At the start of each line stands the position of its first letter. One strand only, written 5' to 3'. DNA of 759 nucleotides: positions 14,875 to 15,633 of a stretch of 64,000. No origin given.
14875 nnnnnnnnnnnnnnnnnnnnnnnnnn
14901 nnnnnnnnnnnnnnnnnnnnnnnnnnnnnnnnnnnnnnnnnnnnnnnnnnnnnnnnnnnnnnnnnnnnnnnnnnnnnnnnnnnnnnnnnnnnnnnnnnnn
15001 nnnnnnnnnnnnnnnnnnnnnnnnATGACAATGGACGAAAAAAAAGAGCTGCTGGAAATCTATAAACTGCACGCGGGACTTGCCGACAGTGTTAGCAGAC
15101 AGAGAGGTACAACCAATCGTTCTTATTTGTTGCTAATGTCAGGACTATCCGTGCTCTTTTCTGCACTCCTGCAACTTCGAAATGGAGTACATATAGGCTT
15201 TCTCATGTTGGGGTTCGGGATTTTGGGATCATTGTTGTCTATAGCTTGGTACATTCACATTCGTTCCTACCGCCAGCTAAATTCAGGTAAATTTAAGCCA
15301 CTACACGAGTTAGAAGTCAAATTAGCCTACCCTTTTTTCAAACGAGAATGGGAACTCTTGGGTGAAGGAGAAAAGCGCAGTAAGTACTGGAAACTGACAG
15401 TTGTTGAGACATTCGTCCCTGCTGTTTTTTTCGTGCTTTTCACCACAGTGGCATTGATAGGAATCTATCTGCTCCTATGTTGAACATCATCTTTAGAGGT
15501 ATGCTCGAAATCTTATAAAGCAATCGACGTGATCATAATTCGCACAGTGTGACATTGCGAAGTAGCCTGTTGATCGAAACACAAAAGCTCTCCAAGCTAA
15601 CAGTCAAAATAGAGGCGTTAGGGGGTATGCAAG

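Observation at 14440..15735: AT-rich islet carrying a TIR-like (DUF1863/ThsB-like) gene translationally coupled to a 3-TM membrane protein: a candidate two-gene Thoeris-like abortive-infection module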

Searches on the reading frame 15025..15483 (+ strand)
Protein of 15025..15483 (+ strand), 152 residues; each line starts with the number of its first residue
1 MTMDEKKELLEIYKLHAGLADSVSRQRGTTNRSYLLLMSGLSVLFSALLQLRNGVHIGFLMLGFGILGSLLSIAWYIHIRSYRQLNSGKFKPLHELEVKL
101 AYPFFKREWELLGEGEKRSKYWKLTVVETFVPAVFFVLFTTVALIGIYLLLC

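Call 4: search_protein_families(library=pfam, proteins=[window:15025-15483:+], max_evalue=1)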
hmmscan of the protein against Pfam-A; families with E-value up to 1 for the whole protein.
window:15025-15483:+ (152 aa): 1 family
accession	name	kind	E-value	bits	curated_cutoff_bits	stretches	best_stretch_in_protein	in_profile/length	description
PF24838.2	8xMP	-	2.4e-30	105.6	30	1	10-145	1-133/136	Octameric membrane protein family (8xMP)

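Call 5: search_protein_families(library=padloc, proteins=[window:15025-15483:+], max_evalue=1)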
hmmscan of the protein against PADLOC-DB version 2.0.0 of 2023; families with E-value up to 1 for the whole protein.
window:15025-15483:+ (152 aa): 0 families

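Call 6: search_protein_families(library=ncbifam, proteins=[window:15025-15483:+], max_evalue=1)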
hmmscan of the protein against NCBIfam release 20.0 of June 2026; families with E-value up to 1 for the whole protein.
window:15025-15483:+ (152 aa): 0 families

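Call 8: search_solved_structures(query=window:15025-15483:+, max_evalue=10, show_alignments=2)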
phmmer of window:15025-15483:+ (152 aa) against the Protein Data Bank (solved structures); distinct sequences matched with E-value up to 10: 1.
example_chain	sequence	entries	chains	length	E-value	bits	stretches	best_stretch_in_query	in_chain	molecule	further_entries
1zej_A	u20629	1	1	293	1.7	11.6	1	56-100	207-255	3-hydroxyacyl-CoA dehydrogenase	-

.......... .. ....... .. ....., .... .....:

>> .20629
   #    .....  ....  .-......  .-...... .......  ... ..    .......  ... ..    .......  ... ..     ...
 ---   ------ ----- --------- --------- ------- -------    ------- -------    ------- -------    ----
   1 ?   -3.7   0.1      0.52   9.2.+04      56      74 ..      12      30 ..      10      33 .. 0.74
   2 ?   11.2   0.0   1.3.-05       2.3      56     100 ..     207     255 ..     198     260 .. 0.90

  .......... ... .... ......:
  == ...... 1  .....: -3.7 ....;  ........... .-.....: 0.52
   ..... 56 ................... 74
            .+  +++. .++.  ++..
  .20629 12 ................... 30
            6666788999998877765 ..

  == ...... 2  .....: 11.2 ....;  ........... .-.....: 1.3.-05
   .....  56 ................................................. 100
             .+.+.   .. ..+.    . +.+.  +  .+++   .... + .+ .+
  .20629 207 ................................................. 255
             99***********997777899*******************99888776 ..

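Call 24: find_homologous_proteins(query=window:15025-15483:+)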
Query window:15025-15483:+ (152 aa): 1044 proteins with E <= 0.001 among 1098 candidates; the best 120 are listed.
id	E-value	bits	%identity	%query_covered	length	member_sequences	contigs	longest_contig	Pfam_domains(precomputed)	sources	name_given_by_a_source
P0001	7.3e-92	323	100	99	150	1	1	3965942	PF24838.3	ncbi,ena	-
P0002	4.9e-78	278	84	99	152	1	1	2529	PF24838.3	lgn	-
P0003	1.1e-77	277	85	99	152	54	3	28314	PF24838.3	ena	-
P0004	5.7e-77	274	85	98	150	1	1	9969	PF24838.3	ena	-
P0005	1.2e-76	273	82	100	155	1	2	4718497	PF24838.3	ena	-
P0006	1.2e-76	273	85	98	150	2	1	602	PF24838.3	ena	-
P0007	1.4e-76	273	85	98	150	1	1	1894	PF24838.3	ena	-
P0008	6.0e-76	271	81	100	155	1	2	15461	PF24838.3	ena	-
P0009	6.1e-76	271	84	98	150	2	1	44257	PF24838.3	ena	-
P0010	6.4e-76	271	82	99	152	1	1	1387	PF24838.3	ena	-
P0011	2.8e-75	269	82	99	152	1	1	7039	PF24838.3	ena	-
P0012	8.3e-75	267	83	98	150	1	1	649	PF24838.3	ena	-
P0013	3.4e-74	265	82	99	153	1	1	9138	PF24838.3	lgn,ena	-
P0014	5.7e-74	265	82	92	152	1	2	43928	PF24838.3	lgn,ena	-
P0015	6.1e-74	265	80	99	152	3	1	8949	PF24838.3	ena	-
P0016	8.1e-74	264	81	98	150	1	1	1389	PF24838.3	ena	-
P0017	1.5e-73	263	80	92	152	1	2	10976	PF24838.3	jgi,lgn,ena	jgi:hypothetical protein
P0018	1.8e-73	263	79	99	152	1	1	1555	PF24838.3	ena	-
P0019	2.1e-73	263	81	98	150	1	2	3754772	PF24838.3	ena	-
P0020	5.0e-73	262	81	98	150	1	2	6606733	PF24838.3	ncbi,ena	-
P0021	7.5e-73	261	79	99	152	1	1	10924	PF24838.3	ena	-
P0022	2.6e-72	259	79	99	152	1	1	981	PF24838.3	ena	-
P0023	2.9e-72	259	79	93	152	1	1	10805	PF24838.3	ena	-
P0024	5.0e-72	258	80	98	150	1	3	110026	PF24838.3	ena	-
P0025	5.9e-72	258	79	92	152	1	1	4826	PF24838.3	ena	-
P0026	6.1e-72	258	79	99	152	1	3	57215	PF24838.3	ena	-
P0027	7.4e-72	258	79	99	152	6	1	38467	PF24838.3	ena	-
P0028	8.7e-72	258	79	100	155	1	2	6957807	PF24838.3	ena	-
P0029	9.0e-72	258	79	99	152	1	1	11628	PF24838.3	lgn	-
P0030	9.7e-72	257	79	99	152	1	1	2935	PF24838.3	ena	-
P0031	2.7e-71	256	79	98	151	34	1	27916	PF24838.3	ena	-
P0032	3.1e-71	256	78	100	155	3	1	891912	PF24838.3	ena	-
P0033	4.0e-71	255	79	98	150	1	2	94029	PF24838.3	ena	-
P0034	7.6e-71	255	80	93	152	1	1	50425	PF24838.3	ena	-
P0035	9.6e-71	254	82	91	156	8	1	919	PF24838.3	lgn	-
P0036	1.1e-69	251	80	98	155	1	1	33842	PF24838.3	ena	-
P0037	1.7e-69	250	80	98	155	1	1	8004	PF24838.3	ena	-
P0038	2.8e-69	249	77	98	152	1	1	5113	PF24838.3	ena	-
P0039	1.2e-68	247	79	98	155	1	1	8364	PF24838.3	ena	-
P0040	1.3e-68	247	76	100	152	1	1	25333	PF24838.3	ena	-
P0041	1.5e-68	247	78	97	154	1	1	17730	PF24838.3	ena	-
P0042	1.6e-68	247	76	92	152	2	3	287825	PF24838.3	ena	-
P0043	5.2e-68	245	78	98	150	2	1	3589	PF24838.3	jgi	-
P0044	2.2e-67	243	77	92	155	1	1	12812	PF24838.3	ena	-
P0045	3.7e-67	243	76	97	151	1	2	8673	PF24838.3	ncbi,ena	-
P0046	6.1e-66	239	76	98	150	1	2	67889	PF24838.3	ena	-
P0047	7.0e-66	238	74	99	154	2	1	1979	PF24838.3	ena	-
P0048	7.9e-66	238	72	98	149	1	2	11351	PF24838.3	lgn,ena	-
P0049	1.1e-65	238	72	97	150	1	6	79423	PF24838.3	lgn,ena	-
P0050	1.2e-65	238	72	97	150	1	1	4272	PF24838.3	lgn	-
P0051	2.9e-65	236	70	99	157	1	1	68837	PF24838.3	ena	-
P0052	8.2e-65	235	73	99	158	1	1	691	PF24838.3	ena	-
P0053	8.8e-65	235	73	97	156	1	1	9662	PF24838.3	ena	-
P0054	9.8e-65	235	70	99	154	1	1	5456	PF24838.3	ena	-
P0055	1.0e-64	235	71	98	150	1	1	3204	PF24838.3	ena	-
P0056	1.5e-64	234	73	98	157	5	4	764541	PF24838.3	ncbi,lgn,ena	-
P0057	1.6e-64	234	71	99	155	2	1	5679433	PF24838.3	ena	-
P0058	1.6e-64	234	70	99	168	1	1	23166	PF24838.3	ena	-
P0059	1.8e-64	234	76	90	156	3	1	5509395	PF24838.3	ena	-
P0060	2.2e-64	234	70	99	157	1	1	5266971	PF24838.3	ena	-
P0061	2.5e-64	233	71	98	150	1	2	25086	PF24838.3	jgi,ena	jgi:hypothetical protein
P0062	2.7e-64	233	71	97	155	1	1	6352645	PF24838.3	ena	-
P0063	2.8e-64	233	71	93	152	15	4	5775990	PF24838.3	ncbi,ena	-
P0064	3.3e-64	233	72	98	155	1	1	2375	PF24838.3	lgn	-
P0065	3.3e-64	233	69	99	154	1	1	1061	PF24838.3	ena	-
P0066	4.1e-64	233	73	99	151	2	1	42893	PF24838.3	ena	-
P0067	4.4e-64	233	72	97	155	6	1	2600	PF24838.3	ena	-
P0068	4.5e-64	233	72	99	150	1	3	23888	PF24838.3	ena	-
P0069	4.8e-64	233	70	91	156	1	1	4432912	PF24838.3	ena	-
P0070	8.3e-64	232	71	98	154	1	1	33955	PF24838.3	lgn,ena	-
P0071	1.1e-63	231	71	99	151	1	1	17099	PF24838.3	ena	-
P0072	1.3e-63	231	72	92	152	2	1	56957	PF24838.3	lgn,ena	-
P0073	1.5e-63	231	69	99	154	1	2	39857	PF24838.3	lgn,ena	-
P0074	1.7e-63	231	70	99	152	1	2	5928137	PF24838.3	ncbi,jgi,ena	jgi:hypothetical protein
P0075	2.0e-63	231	72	97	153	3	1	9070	PF24838.3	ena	-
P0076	2.0e-63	231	71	99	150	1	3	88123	PF24838.3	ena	-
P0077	2.2e-63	230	71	99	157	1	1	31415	PF24838.3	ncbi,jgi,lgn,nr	ncbi:hypothetical protein C6495_16630 [Candidatus Poribacteria bacterium]|nr:MAG: hypothetical prote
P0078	2.4e-63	230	69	99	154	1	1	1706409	PF24838.3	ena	-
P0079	2.5e-63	230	69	99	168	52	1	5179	PF24838.3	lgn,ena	-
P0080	3.0e-63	230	70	99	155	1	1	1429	PF24838.3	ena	-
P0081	3.0e-63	230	69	99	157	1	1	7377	PF24838.3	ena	-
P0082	3.1e-63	230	71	99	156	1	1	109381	PF24838.3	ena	-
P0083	3.3e-63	230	71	99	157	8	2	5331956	PF24838.3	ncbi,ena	-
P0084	4.0e-63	230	71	97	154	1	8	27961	PF24838.3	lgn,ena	-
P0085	4.1e-63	229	70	99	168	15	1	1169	PF24838.3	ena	-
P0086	4.7e-63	229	72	97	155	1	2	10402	PF24838.3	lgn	-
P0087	4.8e-63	229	71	97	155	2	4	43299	PF24838.3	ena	-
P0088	5.3e-63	229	71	92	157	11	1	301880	PF24838.3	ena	-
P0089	6.3e-63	229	70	98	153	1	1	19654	PF24838.3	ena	-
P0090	6.8e-63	229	71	99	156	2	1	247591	PF24838.3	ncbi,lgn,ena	-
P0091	7.4e-63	229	72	98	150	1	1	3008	PF24838.3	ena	-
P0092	7.5e-63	229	69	99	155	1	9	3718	PF24838.3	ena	-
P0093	7.6e-63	229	72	97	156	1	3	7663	PF24838.3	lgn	-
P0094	7.9e-63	229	71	98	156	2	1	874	PF24838.3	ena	-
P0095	7.9e-63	229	69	99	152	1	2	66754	PF24838.3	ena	-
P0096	8.1e-63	229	70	98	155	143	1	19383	PF24838.3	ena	-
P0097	8.2e-63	229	69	99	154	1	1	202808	PF24838.3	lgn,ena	-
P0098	8.9e-63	228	72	97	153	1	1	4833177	PF24838.3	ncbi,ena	-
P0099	1.0e-62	228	71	99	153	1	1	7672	PF24838.3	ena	-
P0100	1.2e-62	228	68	100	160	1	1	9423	PF24838.3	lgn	-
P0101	1.2e-62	228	72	98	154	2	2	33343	PF24838.3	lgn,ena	-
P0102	1.3e-62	228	70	97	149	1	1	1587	PF24838.3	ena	-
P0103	1.4e-62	228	71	99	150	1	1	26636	PF24838.3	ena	-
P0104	1.4e-62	228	71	97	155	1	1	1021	PF24838.3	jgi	-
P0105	1.7e-62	227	71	99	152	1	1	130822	PF24838.3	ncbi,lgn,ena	-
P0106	1.9e-62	227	70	97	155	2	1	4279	PF24838.3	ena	-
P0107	2.5e-62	227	70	99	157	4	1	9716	PF24838.3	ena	-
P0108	3.1e-62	227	71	96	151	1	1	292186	PF24838.3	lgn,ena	-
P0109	3.5e-62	226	71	96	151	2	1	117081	PF24838.3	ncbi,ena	-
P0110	4.3e-62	226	70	98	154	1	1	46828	PF24838.3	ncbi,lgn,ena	-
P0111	4.9e-62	226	67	99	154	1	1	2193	PF24838.3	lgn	-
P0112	5.4e-62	226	72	99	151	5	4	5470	PF24838.3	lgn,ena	-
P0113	5.4e-62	226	70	97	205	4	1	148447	PF24838.3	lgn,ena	-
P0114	5.8e-62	226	70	97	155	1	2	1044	PF24838.3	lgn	-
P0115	6.0e-62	226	71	96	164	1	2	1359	PF24838.3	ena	-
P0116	6.4e-62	226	71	99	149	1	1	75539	PF24838.3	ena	-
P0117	6.6e-62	226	70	96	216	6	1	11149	PF24838.3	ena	-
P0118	7.2e-62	225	69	99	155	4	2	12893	PF24838.3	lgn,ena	-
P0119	7.4e-62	225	69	99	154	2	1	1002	PF24838.3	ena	-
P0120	7.8e-62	225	71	98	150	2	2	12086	PF24838.3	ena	-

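Call 25: find_related_loci(query=window:15025-15483:+, collection=genome_contigs, flank=6000)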
Query window:15025-15483:+ (152 aa) in genome_contigs; peptide patterns used: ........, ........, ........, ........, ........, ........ (x = any residue, [..] = any of these).
296 stretches matched a pattern; 67 encode a relative of the query (tblastn E <= 1e-3); 67 distinct loci.
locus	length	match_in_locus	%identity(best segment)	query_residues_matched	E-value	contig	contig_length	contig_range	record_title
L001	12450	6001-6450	83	2-151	4e-80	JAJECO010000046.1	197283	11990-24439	MAG: Candidatus Poribacteria bacterium isolate jk18xAbins.25 k141_980577, whole genome shotgun sequence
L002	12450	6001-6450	83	2-151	7e-80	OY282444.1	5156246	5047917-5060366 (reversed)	MAG: uncultured Poribacteria bacterium genome assembly, chromosome: 1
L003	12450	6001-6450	82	2-151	2e-79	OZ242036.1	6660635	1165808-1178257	MAG: Candidatus Poribacteria bacterium isolate 54b3e0b4-8990-4cd1-959a-c9693763f33b genome assembly, chromosome: 1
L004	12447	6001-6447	81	3-151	2e-77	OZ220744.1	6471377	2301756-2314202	MAG: Candidatus Poribacteria bacterium isolate 67f587a8-c379-43ee-8694-439c00dbce40 genome assembly, chromosome: 1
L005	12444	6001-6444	81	2-151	2e-76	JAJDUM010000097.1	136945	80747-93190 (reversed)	MAG: Candidatus Poribacteria bacterium isolate jk18x1bzbins.78 k141_70559, whole genome shotgun sequence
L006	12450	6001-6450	80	2-151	9e-71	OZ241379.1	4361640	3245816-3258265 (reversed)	MAG: Caldilineaceae bacterium isolate c30b766d-8f23-4913-b24e-f5b6f73fed16 genome assembly, chromosome: 1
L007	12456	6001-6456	71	1-152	6e-71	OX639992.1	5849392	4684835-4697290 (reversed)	MAG: uncultured Poribacteria bacterium isolate 2342930e-25dc-453b-b24c-d77caf5257d8 genome assembly, chromosome: 1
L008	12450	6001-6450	72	2-151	2e-70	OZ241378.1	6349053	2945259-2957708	MAG: Candidatus Poribacteria bacterium isolate 8f0f5501-85a9-4e66-9deb-4e7c08d09c04 genome assembly, chromosome: 1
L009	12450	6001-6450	70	3-152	1e-69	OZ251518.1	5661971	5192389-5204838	MAG: Candidatus Poribacteria bacterium isolate 51d61e84-101f-473b-a9d4-7d02d52c7b93 genome assembly, chromosome: 1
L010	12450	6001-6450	71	2-151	6e-70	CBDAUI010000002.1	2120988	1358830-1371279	MAG: Candidatus Poribacteria bacterium isolate ebb03bee-5bc3-4167-9627-03da9fd662bd genome assembly, contig: contig_2, w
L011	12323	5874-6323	71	2-151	1e-69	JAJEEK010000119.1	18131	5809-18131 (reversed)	MAG: Candidatus Poribacteria bacterium isolate p16x34bins.28 k141_374483, whole genome shotgun sequence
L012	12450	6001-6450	71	2-151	1e-69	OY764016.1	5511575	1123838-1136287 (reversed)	MAG: Candidatus Poribacteria bacterium isolate 9fae2ea3-c9b7-404b-9456-b4c0b6541956 genome assembly, chromosome: 1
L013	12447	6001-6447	72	3-151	2e-69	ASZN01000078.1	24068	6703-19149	Candidatus Poribacteria bacterium WGA-3G POR3G_contig_78.79_C, whole genome shotgun sequence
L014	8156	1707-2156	71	2-151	2e-69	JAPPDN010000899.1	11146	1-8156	MAG: Candidatus Poribacteria bacterium isolate IRC4_bin_27 NODE_3076_length_11146_cov_5.28347, whole genome shotgun sequ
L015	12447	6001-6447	71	3-151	5e-69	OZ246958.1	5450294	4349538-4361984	MAG: Candidatus Poribacteria bacterium isolate eb1091dc-daf2-4aeb-812c-2eaa76c9e045 genome assembly, chromosome: 1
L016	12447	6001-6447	71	3-151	4e-69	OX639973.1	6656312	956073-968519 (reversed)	MAG: uncultured Poribacteria bacterium isolate a51c2dcd-0bc8-4832-ac43-f95c9d639ad7 genome assembly, chromosome: 1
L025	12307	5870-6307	71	2-147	8e-67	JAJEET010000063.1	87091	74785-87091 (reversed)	MAG: Candidatus Poribacteria bacterium isolate p16x34bins.5 k141_374046, whole genome shotgun sequence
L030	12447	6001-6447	71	1-147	9e-59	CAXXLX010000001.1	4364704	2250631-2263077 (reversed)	MAG: Candidatus Poribacteria bacterium isolate 1c23486e-f1bb-4f7c-a5ff-9ffc904aba33 genome assembly, contig: contig_1, w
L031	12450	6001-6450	62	1-150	6e-57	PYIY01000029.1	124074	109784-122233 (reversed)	MAG: Candidatus Poribacteria bacterium isolate PCPOR4 Ga0207198_1029, whole genome shotgun sequence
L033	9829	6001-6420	65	1-140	1e-55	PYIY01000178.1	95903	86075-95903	MAG: Candidatus Poribacteria bacterium isolate PCPOR4 Ga0207198_1178, whole genome shotgun sequence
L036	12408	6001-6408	63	4-138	7e-51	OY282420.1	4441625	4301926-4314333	MAG: uncultured Bryobacterales bacterium isolate 78526416-339a-45b8-a6d3-8fabb82c2801 genome assembly, chromosome: 1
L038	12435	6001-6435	57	1-145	5e-48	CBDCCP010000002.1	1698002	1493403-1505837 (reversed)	MAG: Bryobacterales bacterium isolate ed11b7c5-ea46-40d8-b3f2-1352c6ddd74d genome assembly, contig: contig_2, whole geno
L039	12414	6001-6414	61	1-137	6e-48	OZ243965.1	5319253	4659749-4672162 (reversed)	MAG: Bryobacterales bacterium isolate d9fe4927-0271-4d34-8a35-7101854e6c69 genome assembly, chromosome: 1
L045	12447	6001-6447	54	3-148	3e-47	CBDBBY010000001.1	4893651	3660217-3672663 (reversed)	MAG: Paracoccaceae bacterium isolate 0847bc91-bf19-4a27-ba80-f9676600d36c genome assembly, contig: contig_1, whole genom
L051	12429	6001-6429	54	6-149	3e-44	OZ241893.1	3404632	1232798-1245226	MAG: Alphaproteobacteria bacterium isolate 372c8a3c-6624-47a1-ade8-b907dd38f8d0 genome assembly, chromosome: 1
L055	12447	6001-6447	51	1-149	2e-41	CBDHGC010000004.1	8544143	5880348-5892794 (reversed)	MAG: Vicinamibacterales bacterium isolate 2255f9a4-9ab0-4a79-b16a-ed87816e7612 genome assembly, contig: contig_4, whole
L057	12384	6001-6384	57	4-129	2e-39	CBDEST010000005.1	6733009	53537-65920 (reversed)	MAG: Bryobacterales bacterium isolate 43e8cf1b-7c08-4a57-bc5e-d388cc7a59f2 genome assembly, contig: contig_5, whole geno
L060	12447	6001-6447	59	3-152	8e-54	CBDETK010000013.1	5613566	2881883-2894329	MAG: Candidatus Latescibacterota bacterium isolate f082a9f0-9724-465d-94e5-cd8c9e52f731 genome assembly, contig: contig_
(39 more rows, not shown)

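Call 26: find_encoding_contigs(protein=P0001, flank=10000, max_places=3)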
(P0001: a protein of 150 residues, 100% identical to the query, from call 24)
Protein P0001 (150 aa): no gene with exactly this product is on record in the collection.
